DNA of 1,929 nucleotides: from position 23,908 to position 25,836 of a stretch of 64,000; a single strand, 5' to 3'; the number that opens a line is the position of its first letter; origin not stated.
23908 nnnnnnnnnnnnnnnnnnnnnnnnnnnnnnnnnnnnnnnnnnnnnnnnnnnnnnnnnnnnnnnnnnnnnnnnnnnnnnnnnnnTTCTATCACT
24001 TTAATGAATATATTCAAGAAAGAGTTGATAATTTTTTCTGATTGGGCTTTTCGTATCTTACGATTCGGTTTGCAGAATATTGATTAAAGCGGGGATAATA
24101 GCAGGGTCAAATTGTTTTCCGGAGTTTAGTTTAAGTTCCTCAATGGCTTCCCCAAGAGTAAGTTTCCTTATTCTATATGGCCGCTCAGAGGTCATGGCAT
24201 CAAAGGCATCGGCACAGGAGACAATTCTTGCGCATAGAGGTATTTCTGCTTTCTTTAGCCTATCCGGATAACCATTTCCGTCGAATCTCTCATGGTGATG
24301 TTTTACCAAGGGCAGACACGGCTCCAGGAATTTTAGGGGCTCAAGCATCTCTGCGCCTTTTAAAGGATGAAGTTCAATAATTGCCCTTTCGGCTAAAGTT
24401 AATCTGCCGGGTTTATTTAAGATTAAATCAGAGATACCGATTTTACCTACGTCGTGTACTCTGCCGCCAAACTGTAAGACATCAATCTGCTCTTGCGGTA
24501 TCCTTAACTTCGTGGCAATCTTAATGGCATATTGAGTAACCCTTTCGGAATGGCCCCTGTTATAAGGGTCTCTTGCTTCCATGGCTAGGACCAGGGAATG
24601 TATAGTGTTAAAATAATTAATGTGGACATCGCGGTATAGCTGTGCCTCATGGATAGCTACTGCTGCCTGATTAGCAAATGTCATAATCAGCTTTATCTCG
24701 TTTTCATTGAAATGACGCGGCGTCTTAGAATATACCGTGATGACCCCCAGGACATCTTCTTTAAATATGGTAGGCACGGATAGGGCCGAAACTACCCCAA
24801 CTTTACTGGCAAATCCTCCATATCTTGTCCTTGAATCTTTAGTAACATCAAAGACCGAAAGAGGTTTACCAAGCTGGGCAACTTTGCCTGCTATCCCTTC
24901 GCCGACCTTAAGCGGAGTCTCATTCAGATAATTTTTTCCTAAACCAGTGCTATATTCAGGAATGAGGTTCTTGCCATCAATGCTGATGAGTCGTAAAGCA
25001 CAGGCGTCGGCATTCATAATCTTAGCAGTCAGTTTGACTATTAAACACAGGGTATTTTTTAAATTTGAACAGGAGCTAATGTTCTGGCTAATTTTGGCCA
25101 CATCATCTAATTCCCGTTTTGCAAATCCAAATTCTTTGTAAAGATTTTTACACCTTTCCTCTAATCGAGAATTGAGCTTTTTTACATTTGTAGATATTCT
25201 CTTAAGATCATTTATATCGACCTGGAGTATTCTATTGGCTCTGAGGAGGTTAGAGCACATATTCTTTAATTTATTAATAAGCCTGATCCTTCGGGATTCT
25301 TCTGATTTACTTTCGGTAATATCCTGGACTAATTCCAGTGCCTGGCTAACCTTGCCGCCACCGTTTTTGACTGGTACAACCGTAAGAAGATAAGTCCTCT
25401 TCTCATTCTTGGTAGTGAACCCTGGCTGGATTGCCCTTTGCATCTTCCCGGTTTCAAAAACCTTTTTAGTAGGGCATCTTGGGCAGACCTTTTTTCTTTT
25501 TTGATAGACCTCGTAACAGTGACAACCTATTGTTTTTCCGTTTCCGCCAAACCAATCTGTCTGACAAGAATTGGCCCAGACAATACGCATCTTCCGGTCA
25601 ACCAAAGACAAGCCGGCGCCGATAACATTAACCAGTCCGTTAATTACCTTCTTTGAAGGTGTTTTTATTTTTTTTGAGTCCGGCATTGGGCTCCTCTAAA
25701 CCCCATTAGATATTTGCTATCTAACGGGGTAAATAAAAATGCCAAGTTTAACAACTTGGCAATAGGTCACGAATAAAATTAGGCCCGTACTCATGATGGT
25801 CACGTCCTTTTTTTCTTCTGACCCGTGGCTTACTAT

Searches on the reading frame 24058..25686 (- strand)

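Call 63: search_protein_families(library=pfam, proteins=[window:24058-25686:-], max_evalue=0.00001)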
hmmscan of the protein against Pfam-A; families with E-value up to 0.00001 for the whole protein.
window:24058-25686:- (542 aa): 6 families
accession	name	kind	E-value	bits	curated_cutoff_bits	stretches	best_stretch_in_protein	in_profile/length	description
PF13487.12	HD_5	-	1.9e-34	119.3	27.2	1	370-530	8-170/170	HD domain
PF01966.28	HD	-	2.2e-19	70.3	22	1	378-498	3-116/116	HD domain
PF01590.32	GAF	-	1.2e-18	68.4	22.4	1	209-345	2-133/133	GAF domain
PF13185.12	GAF_2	-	5.1e-16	59.6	28.6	1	215-346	10-136/136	GAF domain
PF13492.12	GAF_3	-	1.5e-09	38.8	27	1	216-345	9-127/129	GAF domain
PF08448.16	PAS_4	-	4.9e-09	36.8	23.1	1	21-127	3-109/110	PAS fold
